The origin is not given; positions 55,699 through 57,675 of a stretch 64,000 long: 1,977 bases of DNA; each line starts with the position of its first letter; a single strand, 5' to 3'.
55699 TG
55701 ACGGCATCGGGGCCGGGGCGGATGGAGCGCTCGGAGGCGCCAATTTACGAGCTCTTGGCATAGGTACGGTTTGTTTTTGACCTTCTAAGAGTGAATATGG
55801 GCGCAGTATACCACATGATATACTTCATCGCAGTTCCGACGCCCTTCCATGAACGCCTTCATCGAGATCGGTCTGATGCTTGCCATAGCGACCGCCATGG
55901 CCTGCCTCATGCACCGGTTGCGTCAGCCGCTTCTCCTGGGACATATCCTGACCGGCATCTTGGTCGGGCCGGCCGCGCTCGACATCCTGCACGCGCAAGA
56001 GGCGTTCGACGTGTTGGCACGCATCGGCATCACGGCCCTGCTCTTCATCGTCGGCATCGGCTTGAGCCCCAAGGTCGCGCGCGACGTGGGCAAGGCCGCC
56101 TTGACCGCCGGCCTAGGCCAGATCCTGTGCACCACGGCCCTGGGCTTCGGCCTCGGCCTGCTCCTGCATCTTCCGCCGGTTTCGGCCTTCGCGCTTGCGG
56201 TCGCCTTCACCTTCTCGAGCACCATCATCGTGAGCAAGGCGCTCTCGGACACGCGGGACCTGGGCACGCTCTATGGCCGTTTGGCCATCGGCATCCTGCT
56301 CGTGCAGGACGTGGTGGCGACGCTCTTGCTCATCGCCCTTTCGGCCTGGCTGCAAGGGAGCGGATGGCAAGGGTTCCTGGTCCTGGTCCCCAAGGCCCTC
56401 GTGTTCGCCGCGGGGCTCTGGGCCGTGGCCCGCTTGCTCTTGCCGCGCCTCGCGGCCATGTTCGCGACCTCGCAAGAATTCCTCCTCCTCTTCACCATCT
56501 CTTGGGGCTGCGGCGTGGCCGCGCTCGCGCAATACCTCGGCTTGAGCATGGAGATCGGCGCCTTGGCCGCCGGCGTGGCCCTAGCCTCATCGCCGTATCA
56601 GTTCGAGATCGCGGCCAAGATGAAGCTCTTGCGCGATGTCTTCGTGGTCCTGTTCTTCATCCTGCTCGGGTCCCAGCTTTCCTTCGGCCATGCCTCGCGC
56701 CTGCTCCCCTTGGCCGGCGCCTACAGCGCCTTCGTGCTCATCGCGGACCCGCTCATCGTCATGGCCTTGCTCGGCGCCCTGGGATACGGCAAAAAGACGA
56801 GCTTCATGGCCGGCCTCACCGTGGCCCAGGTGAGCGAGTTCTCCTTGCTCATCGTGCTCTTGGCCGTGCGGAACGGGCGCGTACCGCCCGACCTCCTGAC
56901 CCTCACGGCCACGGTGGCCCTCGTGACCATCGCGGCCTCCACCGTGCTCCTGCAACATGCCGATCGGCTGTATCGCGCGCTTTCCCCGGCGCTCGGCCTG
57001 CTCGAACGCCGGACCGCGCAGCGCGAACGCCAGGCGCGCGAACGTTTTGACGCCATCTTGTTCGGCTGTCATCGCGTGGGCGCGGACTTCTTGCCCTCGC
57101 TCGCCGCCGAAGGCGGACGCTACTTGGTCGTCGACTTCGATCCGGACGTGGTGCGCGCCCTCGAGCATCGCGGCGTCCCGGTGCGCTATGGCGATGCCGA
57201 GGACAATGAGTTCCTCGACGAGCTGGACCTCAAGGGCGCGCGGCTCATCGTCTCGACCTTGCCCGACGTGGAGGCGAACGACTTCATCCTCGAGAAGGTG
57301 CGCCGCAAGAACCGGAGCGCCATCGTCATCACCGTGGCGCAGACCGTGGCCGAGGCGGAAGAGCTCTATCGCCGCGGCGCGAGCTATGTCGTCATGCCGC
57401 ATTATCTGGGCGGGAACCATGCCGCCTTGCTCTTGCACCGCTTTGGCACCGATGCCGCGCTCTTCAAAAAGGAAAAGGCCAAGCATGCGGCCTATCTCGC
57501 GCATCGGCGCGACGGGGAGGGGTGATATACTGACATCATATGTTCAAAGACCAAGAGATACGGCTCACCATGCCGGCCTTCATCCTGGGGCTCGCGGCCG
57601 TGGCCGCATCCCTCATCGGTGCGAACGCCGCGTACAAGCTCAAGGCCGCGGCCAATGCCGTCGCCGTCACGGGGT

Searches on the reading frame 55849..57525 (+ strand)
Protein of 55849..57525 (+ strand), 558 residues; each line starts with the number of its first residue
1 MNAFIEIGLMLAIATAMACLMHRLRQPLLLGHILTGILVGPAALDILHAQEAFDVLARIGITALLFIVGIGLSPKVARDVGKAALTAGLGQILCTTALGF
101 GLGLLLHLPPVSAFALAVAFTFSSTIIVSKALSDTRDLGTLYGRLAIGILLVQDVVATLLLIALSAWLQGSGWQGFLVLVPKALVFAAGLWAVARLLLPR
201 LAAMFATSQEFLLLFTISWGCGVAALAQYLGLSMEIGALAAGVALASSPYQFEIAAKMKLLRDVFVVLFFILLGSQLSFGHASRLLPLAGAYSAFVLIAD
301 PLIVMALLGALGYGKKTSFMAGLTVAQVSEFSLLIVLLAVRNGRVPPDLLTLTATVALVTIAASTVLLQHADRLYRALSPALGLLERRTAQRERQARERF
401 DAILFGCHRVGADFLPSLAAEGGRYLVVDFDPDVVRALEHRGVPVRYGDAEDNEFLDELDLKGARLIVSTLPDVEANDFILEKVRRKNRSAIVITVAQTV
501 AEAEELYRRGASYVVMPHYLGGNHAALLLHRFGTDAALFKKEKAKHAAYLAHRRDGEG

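Call 77: search_protein_families(library=pfam, proteins=[window:55849-57525:+], max_evalue=0.00001)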
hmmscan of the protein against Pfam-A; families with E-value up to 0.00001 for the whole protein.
window:55849-57525:+ (558 aa): 2 families
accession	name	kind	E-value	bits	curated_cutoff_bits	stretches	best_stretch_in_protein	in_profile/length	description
PF00999.27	Na_H_Exchanger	-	6.2e-48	164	26.2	1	13-362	3-363/375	Sodium/hydrogen exchanger, transmembrane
PF02254.24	TrkA_N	-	5.5e-20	72.3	23.8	1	403-517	2-116/116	TrkA-N domain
